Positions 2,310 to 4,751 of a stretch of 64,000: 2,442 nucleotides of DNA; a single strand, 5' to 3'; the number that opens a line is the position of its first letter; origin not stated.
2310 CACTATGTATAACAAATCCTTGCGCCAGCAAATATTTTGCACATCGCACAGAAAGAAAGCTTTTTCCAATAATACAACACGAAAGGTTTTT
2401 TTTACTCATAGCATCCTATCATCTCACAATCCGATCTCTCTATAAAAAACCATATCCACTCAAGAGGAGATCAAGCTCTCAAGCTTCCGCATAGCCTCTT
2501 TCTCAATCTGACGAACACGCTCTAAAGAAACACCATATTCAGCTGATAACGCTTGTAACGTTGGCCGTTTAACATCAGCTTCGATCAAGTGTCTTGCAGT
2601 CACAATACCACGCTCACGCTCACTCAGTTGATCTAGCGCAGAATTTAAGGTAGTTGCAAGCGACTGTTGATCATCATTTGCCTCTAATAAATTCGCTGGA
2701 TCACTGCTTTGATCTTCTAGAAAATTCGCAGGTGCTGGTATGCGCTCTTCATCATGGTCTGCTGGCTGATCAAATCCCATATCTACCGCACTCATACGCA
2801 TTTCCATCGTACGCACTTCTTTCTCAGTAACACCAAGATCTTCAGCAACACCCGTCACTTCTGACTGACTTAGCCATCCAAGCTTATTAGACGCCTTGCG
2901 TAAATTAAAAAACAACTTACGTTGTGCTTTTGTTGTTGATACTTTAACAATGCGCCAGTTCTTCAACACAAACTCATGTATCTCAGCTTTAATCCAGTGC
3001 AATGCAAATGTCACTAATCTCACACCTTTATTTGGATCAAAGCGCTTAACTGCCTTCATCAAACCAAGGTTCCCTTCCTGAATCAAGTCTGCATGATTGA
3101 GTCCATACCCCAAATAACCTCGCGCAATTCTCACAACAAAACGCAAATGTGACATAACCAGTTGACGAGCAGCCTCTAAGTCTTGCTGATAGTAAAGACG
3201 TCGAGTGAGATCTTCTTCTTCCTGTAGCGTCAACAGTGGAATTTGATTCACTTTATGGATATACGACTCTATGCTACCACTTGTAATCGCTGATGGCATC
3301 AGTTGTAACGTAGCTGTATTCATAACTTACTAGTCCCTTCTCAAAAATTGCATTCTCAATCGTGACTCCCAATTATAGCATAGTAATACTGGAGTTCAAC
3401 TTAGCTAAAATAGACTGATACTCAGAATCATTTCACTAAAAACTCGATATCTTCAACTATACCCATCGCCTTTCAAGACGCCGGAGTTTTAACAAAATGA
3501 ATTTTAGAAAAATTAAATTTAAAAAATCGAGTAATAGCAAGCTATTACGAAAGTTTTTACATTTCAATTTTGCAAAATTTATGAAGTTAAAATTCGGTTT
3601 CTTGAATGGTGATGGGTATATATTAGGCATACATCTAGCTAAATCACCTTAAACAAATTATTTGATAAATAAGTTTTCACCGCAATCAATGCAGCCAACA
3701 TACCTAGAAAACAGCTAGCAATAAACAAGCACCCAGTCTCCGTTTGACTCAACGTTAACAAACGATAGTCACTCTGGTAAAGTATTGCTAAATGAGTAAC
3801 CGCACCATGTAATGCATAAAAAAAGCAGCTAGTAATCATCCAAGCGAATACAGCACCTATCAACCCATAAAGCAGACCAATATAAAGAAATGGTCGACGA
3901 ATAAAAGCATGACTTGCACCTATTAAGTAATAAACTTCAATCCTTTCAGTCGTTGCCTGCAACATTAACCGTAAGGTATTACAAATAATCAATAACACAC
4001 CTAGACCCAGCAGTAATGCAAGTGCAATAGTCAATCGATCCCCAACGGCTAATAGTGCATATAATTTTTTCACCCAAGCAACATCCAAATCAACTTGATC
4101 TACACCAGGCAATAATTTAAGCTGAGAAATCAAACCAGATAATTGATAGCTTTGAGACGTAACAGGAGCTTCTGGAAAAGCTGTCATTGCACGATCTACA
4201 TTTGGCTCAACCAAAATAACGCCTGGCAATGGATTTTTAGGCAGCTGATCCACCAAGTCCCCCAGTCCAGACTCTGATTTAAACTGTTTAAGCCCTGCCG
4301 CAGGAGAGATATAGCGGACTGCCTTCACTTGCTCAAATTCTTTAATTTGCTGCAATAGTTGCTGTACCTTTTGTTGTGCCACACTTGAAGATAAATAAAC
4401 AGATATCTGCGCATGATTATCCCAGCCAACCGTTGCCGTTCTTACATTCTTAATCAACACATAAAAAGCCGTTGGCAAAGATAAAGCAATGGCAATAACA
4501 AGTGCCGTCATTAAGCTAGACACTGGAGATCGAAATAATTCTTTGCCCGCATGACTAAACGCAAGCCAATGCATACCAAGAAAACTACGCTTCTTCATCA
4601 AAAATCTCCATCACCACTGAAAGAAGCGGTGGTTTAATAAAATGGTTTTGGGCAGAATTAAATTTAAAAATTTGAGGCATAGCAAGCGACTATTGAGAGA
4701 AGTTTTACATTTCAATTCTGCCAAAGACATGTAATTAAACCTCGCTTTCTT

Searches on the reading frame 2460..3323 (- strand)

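Call 102: search_protein_families(library=pfam, proteins=[window:2460-3323:-], max_evalue=0.0001)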
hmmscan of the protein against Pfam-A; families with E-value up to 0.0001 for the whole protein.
window:2460-3323:- (287 aa): 2 families
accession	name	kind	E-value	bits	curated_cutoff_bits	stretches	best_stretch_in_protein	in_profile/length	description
PF04542.20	Sigma70_r2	-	1.6e-20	73.1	24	1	55-124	1-70/71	Sigma-70 region 2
PF04545.22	Sigma70_r4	-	2.5e-13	49.7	24.1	1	229-281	1-48/50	Sigma-70, region 4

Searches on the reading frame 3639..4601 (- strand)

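Call 102: search_protein_families(library=pfam, proteins=[window:3639-4601:-], max_evalue=0.0001)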
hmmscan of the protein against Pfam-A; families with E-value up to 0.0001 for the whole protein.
window:3639-4601:- (320 aa): 2 families
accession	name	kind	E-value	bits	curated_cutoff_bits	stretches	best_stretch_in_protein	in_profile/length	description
PF18075.7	FtsX_ECD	-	4.6e-14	53.2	23.5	1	65-170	2-96/96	FtsX extracellular domain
PF02687.27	FtsX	-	1.1e-05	25.9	25.5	1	193-306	2-113/120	FtsX-like permease C-terminal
